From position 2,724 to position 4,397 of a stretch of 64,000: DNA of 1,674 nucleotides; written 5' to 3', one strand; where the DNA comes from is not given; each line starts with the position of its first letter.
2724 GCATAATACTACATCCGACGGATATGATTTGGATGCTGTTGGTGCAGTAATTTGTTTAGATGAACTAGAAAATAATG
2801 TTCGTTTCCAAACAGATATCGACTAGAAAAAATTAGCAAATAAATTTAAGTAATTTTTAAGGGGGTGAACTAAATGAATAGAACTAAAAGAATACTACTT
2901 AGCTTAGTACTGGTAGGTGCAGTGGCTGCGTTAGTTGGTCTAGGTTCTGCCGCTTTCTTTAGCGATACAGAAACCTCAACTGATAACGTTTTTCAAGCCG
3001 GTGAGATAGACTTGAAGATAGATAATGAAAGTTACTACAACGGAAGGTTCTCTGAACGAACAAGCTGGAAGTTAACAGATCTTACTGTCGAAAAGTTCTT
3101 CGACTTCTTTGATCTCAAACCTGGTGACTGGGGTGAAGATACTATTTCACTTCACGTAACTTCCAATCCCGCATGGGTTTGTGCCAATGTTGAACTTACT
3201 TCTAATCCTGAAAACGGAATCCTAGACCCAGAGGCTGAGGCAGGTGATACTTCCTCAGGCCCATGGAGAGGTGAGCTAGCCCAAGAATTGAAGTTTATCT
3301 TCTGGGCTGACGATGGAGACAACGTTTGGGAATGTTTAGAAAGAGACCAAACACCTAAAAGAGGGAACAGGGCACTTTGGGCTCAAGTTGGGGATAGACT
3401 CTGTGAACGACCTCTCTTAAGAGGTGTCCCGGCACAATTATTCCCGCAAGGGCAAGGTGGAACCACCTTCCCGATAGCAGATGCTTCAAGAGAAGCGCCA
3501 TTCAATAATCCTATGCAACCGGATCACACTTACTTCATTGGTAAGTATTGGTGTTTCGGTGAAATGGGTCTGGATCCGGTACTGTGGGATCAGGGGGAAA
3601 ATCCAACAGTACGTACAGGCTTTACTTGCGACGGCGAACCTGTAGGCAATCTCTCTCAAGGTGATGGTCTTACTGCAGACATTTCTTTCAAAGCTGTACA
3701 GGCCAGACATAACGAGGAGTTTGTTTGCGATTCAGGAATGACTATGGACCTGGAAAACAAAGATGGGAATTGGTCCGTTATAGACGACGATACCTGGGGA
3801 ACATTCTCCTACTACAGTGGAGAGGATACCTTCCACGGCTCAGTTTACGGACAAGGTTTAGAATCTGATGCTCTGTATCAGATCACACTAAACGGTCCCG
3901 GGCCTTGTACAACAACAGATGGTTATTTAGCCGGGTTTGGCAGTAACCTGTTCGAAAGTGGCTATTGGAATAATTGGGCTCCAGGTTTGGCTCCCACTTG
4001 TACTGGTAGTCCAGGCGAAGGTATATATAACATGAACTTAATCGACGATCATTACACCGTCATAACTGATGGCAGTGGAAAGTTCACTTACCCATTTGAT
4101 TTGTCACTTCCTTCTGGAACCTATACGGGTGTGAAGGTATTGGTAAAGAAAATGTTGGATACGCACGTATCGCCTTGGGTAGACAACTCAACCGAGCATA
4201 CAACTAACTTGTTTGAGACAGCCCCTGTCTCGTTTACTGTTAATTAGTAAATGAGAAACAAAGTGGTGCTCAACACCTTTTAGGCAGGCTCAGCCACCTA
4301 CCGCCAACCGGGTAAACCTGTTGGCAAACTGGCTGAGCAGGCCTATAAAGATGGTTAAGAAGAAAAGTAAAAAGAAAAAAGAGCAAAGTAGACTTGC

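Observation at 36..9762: Hybrid SipW/TasA-like plus sortase surface-fibre locus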

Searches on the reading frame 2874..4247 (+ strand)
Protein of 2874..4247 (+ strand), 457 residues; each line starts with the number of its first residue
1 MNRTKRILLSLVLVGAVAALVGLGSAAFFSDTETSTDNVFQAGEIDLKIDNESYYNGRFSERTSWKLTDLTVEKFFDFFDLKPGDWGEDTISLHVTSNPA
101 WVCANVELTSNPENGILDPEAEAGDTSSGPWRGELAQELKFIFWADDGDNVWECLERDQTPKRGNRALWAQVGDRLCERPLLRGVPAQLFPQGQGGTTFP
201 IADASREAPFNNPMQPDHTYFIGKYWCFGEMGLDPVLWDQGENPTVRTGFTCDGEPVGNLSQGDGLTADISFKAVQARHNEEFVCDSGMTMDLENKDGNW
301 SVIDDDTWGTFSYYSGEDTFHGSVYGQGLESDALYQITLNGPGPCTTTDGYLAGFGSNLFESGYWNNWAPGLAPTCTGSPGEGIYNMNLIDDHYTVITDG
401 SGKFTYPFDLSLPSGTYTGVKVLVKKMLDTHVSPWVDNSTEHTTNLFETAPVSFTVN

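Call 3: search_protein_families(library=pfam, proteins=[window:2874-4247:+], max_evalue=0.1)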
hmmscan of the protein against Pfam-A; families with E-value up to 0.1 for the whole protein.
window:2874-4247:+ (457 aa): 2 families
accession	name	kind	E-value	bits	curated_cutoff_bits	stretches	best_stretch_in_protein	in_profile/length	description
PF12389.13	Peptidase_M73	-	2.1e-05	24.9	22.5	1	17-52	16-50/196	Camelysin metallo-endopeptidase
PF01917.21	Arch_flagellin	-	0.027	15.3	29.5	0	7-52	10-56/162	Archaebacterial flagellin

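Call 4: search_protein_families(library=ncbifam, proteins=[window:2874-4247:+], max_evalue=0.1)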
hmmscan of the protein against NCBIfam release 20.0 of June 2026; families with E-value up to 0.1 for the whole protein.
window:2874-4247:+ (457 aa): 2 families
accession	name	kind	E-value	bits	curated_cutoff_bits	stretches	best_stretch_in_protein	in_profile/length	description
TIGR04088.1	cognate_SipW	domain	2.3e-07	30.8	19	1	12-44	2-33/34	SipW-dependent-type signal peptide-containing protein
NF046066.1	BioflmMtrxTasA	equivalog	0.0076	15.7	450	1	4-53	4-52/264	biofilm matrix protein TasA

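Call 11: find_homologous_proteins(query=window:2874-4247:+, max_evalue=0.001)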
Query window:2874-4247:+ (457 aa): 2336 proteins with E <= 0.001 among 8000 candidates; the best 120 are listed.
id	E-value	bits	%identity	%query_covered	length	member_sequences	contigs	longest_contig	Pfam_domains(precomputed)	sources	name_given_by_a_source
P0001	0.0e+0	1085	100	100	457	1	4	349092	PF12389.14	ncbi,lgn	-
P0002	9.6e-154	531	57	100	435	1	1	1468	-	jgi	-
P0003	1.5e-151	524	55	99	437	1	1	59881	-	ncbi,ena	-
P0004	7.1e-151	522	57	99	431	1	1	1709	-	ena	-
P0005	1.1e-143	498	54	99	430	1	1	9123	PF12389.14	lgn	-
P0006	2.6e-141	490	54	99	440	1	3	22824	-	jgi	jgi:predicted ribosomally synthesized peptide with SipW-like signal peptide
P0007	3.8e-141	490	54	100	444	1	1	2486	-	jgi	-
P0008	8.0e-141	489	53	100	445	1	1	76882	PF12389.14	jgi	jgi:predicted ribosomally synthesized peptide with SipW-like signal peptide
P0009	2.5e-140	487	52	99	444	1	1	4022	PF12389.14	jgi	-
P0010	9.0e-139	482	54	99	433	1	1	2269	-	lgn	-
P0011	1.7e-134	468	51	99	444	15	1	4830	-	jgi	-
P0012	3.5e-130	453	52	99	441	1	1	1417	PF12389.14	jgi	jgi:predicted ribosomally synthesized peptide with SipW-like signal peptide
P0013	1.3e-128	448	51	99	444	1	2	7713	-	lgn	-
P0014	6.0e-127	443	49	99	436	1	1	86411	-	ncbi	-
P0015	2.9e-125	437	50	99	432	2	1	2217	PF12389.14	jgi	-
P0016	3.2e-125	437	50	99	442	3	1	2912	PF12389.14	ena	-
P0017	2.1e-121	425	50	99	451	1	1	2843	PF12389.14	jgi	-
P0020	1.9e-118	415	49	99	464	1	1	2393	PF12389.14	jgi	jgi:predicted ribosomally synthesized peptide with SipW-like signal peptide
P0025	1.8e-112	395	48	99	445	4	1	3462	PF12389.14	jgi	jgi:predicted ribosomally synthesized peptide with SipW-like signal peptide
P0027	7.9e-109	383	45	100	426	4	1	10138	PF12389.14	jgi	-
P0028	1.1e-105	373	46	99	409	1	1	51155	PF12389.14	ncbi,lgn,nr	ncbi:MAG: hypothetical protein JW740_02850 [Candidatus Zambryskibacteria bacterium]|nr:hypothetical 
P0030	1.1e-104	369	45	99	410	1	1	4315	PF12389.14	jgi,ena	-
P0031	1.4e-104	369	46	99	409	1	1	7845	PF12389.14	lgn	-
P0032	2.3e-104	368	45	99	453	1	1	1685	PF12389.14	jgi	-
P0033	3.9e-103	364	44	99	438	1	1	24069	PF12389.14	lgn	-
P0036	8.7e-98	347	45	99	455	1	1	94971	PF12389.14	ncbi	ncbi:TasA family protein [Patescibacteria group bacterium]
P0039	3.8e-92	328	43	99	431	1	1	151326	PF12389.14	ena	-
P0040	1.9e-91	326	41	99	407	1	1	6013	PF12389.14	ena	-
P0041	1.8e-90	322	52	66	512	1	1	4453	PF12389.14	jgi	-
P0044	2.5e-88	315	42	99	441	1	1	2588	PF12389.14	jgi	-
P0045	1.4e-86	310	42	99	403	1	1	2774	PF12389.14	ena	-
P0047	4.3e-84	301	41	99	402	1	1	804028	PF12389.14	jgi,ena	-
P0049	2.2e-81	292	42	99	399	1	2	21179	PF12389.14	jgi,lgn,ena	-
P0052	1.9e-77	280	53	61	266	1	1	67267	PF12389.14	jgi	jgi:predicted ribosomally synthesized peptide with SipW-like signal peptide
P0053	2.4e-77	279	41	99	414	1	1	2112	PF12389.14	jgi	jgi:predicted ribosomally synthesized peptide with SipW-like signal peptide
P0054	2.6e-76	276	48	72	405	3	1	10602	PF12389.14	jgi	-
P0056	3.5e-75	272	52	61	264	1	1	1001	PF12389.14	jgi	jgi:predicted ribosomally synthesized peptide with SipW-like signal peptide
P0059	1.1e-72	264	50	63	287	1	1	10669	PF12389.14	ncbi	-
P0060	1.2e-72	264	44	73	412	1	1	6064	PF12389.14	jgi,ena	-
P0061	1.8e-72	263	44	75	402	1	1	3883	PF12389.14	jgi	-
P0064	8.3e-71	258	46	62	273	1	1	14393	PF12389.14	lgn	-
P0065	1.3e-70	257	52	62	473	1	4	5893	PF12389.14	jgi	jgi:predicted ribosomally synthesized peptide with SipW-like signal peptide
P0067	2.4e-70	256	51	61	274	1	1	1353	PF12389.14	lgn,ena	-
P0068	3.7e-70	255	44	71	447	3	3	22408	PF12389.14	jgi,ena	-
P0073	8.2e-70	254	43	73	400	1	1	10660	PF12389.14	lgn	-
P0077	3.8e-69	252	49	62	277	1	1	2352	PF12389.14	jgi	jgi:predicted ribosomally synthesized peptide with SipW-like signal peptide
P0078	4.5e-69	252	43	64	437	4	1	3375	PF12389.14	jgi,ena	-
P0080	1.0e-68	251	47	62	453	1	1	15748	PF12389.14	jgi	jgi:predicted ribosomally synthesized peptide with SipW-like signal peptide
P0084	2.3e-68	250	48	62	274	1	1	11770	PF12389.14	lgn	-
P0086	3.3e-68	249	45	62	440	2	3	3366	PF12389.14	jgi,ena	-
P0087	3.9e-68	249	47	62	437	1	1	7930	PF12389.14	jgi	-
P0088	5.9e-68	248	48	62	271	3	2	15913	PF12389.14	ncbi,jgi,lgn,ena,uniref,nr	ncbi:hypothetical protein B5M47_03315 [candidate division CPR3 bacterium 4484_211]|uniref:SipW-cogna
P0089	6.0e-68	248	45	66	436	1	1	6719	PF12389.14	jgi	jgi:predicted ribosomally synthesized peptide with SipW-like signal peptide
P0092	1.3e-67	247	51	57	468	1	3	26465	PF12389.14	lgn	-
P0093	1.4e-67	247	48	61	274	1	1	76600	PF12389.14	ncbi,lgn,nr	ncbi:hypothetical protein HY972_02645 [Candidatus Kaiserbacteria bacterium]|nr:hypothetical protein 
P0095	1.7e-67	247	44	71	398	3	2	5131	PF12389.14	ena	-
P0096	2.4e-67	246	48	61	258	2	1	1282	PF12389.14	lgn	-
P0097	3.9e-67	245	47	58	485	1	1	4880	PF00092.35,PF12389.14,PF13519.13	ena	-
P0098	4.6e-67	245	44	71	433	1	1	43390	PF12389.14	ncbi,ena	-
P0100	5.4e-67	245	44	73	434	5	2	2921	PF12389.14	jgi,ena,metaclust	metaclust:\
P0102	1.1e-66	244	44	62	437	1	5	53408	PF12389.14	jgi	jgi:predicted ribosomally synthesized peptide with SipW-like signal peptide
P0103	1.3e-66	244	47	62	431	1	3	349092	PF12389.14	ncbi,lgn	-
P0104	1.3e-66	244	47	62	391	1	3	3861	PF12389.14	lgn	-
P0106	1.4e-66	244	50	61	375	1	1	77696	PF12389.14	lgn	-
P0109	2.2e-66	243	47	67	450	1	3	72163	PF12389.14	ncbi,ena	ncbi:MAG: TasA family protein [Patescibacteria group bacterium]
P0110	2.4e-66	243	48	62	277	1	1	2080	PF12389.14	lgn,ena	-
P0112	2.8e-66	243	50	61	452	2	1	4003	PF12389.14,PF19403.6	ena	-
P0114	3.4e-66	242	50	62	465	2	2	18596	PF12389.14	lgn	-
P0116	7.6e-66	241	49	61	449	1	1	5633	PF12389.14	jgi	jgi:predicted ribosomally synthesized peptide with SipW-like signal peptide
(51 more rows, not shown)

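Call 13: find_related_loci(query=A1, collection=genome_contigs, flank=10000)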
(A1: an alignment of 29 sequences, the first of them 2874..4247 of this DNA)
Query A1 (457 aa) in genome_contigs; peptide patterns used: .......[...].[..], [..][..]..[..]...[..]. (x = any residue, [..] = any of these).
599 stretches matched a pattern (row limit reached: there are more); 477 encode a relative of the query (tblastn E <= 1e-3); the best 80 are kept; 77 distinct loci.
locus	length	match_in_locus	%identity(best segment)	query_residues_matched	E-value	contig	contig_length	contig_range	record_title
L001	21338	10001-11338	49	5-456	7e-127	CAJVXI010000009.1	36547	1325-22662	TPA_asm: uncultured bacterium isolate DRR093005_bin.15_MetaBAT_v2.12.1_MAG genome assembly, contig: NODE_555_length_3654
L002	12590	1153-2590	46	3-457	2e-104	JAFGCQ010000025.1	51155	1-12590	MAG: Candidatus Zambryskiibacteriota bacterium isolate Zod_Metabat.1126 k87_11015361, whole genome shotgun sequence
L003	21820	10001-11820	50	5-285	1e-80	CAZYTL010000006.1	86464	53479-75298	MAG TPA_asm: uncultured Gammaproteobacteria bacterium isolate SRP323688_co1_138 genome assembly, contig: NODE_552_length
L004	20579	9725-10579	47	5-310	8e-74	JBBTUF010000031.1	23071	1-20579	MAG: Patescibacteria group bacterium isolate H43-bin009_1 H43_bin009_1_000000000031, whole genome shotgun sequence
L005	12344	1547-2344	48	5-287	2e-72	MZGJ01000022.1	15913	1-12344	MAG: candidate division CPR3 bacterium 4484_211 ex4484_211_scaffold_5320, whole genome shotgun sequence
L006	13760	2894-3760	44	1-287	2e-70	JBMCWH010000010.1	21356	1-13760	MAG: Patescibacteria group bacterium isolate D4M11_71 NODE_1180_length_21356_cov_11.329093, whole genome shotgun sequenc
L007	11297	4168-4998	46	2-285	1e-70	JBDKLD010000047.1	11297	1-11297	MAG: Candidatus Parcubacteria bacterium isolate hopbrook_2019_sw_WHONDRS-S19S_0012_B_bin.21 scaffold_434730, whole genom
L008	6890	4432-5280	46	5-308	3e-70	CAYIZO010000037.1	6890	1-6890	MAG TPA_asm: uncultured Candidatus Saccharibacteria bacterium isolate ERP119705_co9_298 genome assembly, contig: NODE_17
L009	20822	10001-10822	47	5-285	5e-70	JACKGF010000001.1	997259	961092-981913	MAG: Candidatus Nomurabacteria bacterium isolate HK-STAS-PATE-27 HK-STAS-PATE-27_1, whole genome shotgun sequence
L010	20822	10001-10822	45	5-285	9e-70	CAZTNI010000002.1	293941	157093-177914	MAG TPA_asm: uncultured Candidatus Saccharibacteria bacterium isolate SRP292972_co1_97 genome assembly, contig: NODE_52_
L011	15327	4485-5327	47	1-288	2e-70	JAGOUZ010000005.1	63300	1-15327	MAG: Candidatus Paceibacterota bacterium isolate Gw_Eff_bin_534 Gw_Eff_666_length_63300_cov_6.785589, whole genome shotg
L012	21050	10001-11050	43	5-328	9e-70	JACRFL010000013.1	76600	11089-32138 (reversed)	MAG: Candidatus Kaiserbacteria bacterium isolate NC_groundwater_1724_Pr3_B-0.1um_57_17 SR-2_scaffold_141_3155596, whole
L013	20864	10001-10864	46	5-309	7e-70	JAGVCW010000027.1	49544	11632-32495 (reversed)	MAG: Candidatus Paceibacterota bacterium isolate WC_11 c_000000128608, whole genome shotgun sequence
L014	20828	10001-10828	47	1-286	1e-69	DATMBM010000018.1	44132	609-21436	MAG TPA_asm: Candidatus Paceibacterota bacterium isolate SMAG_U13353 k141_502194, whole genome shotgun sequence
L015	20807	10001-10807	46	6-288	4e-69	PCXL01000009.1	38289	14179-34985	MAG: Candidatus Zambryskibacteria bacterium CG10_big_fil_rev_8_21_14_0_10_42_12 CG10_8_21_14_0.10_scaffold_2573_c, whole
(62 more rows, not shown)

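Call 20: search_solved_structures(query=A1, max_evalue=1, show_alignments=2)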
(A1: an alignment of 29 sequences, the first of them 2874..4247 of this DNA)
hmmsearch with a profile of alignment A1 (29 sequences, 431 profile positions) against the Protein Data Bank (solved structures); distinct sequences matched with E-value up to 1: 1.
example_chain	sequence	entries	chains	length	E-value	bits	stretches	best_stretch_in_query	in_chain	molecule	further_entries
7olc_Lq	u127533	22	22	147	0.24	14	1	250-338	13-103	Putative 60S ribosomal protein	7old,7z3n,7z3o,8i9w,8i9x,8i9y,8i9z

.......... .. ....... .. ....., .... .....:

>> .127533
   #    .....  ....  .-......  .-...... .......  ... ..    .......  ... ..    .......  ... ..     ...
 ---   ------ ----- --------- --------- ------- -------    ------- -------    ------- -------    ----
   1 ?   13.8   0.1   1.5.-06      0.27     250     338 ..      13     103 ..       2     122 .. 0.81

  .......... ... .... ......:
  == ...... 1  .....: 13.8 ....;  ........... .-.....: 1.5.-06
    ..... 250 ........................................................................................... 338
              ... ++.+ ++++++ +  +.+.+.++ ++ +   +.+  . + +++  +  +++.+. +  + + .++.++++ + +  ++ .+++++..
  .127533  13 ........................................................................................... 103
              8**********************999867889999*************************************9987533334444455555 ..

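Call 68: find_encoding_contigs(protein=P0001, flank=10000, max_places=3)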
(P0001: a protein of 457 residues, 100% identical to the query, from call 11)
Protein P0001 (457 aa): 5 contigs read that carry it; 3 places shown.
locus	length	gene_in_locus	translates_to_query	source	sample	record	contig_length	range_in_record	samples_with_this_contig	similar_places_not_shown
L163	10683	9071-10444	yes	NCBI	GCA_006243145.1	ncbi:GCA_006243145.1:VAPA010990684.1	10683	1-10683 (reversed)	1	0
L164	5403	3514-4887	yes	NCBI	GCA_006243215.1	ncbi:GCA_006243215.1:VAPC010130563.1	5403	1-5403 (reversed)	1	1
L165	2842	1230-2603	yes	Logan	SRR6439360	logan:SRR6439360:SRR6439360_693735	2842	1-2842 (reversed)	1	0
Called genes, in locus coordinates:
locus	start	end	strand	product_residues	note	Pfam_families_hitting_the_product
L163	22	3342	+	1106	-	PF00535:Glycos_transf_2, PF13641:Glyco_tranf_2_3, PF01522:Polysacc_deac_1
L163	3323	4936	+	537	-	-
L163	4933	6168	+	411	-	-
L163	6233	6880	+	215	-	-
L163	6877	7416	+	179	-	PF04203:Sortase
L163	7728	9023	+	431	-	PF12389:Peptidase_M73 (weak)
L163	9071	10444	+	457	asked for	PF12389:Peptidase_M73 (faint)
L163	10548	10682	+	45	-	?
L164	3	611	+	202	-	?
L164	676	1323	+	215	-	-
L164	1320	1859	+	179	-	PF04203:Sortase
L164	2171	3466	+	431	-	PF12389:Peptidase_M73 (weak)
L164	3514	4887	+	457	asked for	PF12389:Peptidase_M73 (faint)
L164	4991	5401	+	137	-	?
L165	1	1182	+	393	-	?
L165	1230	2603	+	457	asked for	PF12389:Peptidase_M73 (faint)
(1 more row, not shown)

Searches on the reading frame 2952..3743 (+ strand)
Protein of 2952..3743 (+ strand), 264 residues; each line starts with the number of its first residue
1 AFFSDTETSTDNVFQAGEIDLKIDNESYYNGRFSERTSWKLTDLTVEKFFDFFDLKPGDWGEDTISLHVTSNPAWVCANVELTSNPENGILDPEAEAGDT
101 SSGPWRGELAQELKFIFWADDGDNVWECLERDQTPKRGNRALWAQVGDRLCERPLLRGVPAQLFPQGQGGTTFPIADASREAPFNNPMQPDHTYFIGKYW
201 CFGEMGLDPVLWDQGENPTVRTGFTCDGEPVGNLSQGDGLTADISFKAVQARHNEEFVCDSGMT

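Call 47: predict_structure(alignment_id=A4)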
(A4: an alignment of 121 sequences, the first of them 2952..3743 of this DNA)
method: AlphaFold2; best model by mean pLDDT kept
length: 264 residues; sequences in the alignment: 121
mean_pLDDT: 88.9   pTM: 0.87
mean pLDDT of the five models: 88.9, 88.9, 88.1, 88.0, 87.9
residues with pLDDT >= 90: 203; 70-90: 38; 50-70: 6; < 50: 17
segments of 3 or more residues with pLDDT < 50: 1-15
pLDDT, mean of each block of 10 residues (from residue 1): 34 53 97 97 93 95 97 94 92 92 92 97 95 80 90 96 85 93 91 97 97 94 98 93 94 93 50
secondary structure, 60 per line:
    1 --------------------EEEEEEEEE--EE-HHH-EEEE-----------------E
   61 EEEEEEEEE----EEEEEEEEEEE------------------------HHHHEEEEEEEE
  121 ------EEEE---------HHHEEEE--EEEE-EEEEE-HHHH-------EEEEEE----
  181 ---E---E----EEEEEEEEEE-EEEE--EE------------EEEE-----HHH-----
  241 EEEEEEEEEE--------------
elements in order: E21-29 E39-42 E60-69 E74-84 H109-112 E113-120 E127-130 E143-146 E149-152 E154-158 H160-163 E171-176 E193-202 E204-207 E224-227 E241-250

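Call 49: fold_search(model_id=the predicted structure, library=pdb)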
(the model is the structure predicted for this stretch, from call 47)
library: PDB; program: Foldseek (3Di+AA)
matches with E <= 10: 530; with E <= 0.001: 1
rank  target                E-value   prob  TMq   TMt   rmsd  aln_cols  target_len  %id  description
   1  8aur_A                8.4e-05  1.00  0.38  0.42  11.6       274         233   13  Cryo-EM structure of a TasA fibre (released 2022-11-30)
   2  7fe5_A                5.6e-03  0.47  0.18  0.24  17.7       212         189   10  AvmM Catalyzes Macrocyclization in Alchivemycin A Biosynthesis (released 2021-09-01)
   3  7fe0_A                7.0e-03  0.47  0.19  0.25  17.7       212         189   10  AvmM Catalyzes Macrocyclization in Alchivemycin A Biosynthesis (released 2021-09-01)
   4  7ueg_A                1.0e-02  0.69  0.24  0.32  11.9       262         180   10  Cryo-EM of bundling pili from Pyrobaculum calidifontis (released 2022-06-29)
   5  9gtp_1G               1.2e-02  0.12  0.14  0.07  20.3       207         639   14  Cryo-EM structure of a contractile injection system in Streptomyces coelicolor, the baseplate complex in extended sta (released 2025-06-18)
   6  2wmp_B                2.4e-02  0.33  0.19  0.32  13.1       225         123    9  Structure of the E. coli chaperone PapD in complex with the pilin domain of the PapGII adhesin (released 2010-08-25)
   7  8xf6_A                3.1e-02  0.20  0.20  0.07  21.0       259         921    9  Cryo-EM structure of integrin ITGAV, ITGB3 and Cilengitide TFA complex, conformation 2 (released 2024-12-18)
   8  8k2j                  1.1e-01  0.14  0.19  0.11  16.3       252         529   10  Crystal structure of Group 3 Oligosaccharide/Monosaccharide-releasing beta-N-acetylgalactosaminidase NgaDssm, apo form (released 2024-04-24)
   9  3ksc_F                1.1e-01  0.11  0.13  0.10  14.1       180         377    9  Crystal structure of pea prolegumin, an 11S seed globulin from Pisum sativum L. (released 2010-04-21)
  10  8syi_A                1.2e-01  0.03  0.11  0.12  24.0       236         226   10  Cyanobacterial RNAP-EC (released 2023-07-05)
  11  2wo4                  1.3e-01  0.20  0.21  0.31  15.5       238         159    9  3b' carbohydrate-binding module from the Cel9V glycoside hydrolase from Clostridium thermocellum, in-house data (released 2009-12-29)
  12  7kmp                  1.3e-01  0.11  0.19  0.07  16.3       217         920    7  Crystal structure of the GH31 alpha-xylosidase (Xac1773) from Xanthomonas citri (released 2021-05-26)
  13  4b9p                  1.4e-01  0.28  0.19  0.27  14.2       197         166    6  Biomass sensoring module from putative Rsgi2 protein of Clostridium thermocellum resemble family 3 carbohydrate-binding  (released 2013-09-11)
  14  8ic1_A                1.7e-01  0.13  0.18  0.11   9.0       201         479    6  endo-alpha-D-arabinanase EndoMA1 D51N mutant from Microbacterium arabinogalactanolyticum in complex with arabinooligos (released 2023-08-16)
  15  1ipk_B                1.7e-01  0.10  0.14  0.11  11.9       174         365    7  CRYSTAL STRUCTURES OF RECOMBINANT AND NATIVE SOYBEAN BETA-CONGLYCININ BETA HOMOTRIMERS (released 2002-05-16)
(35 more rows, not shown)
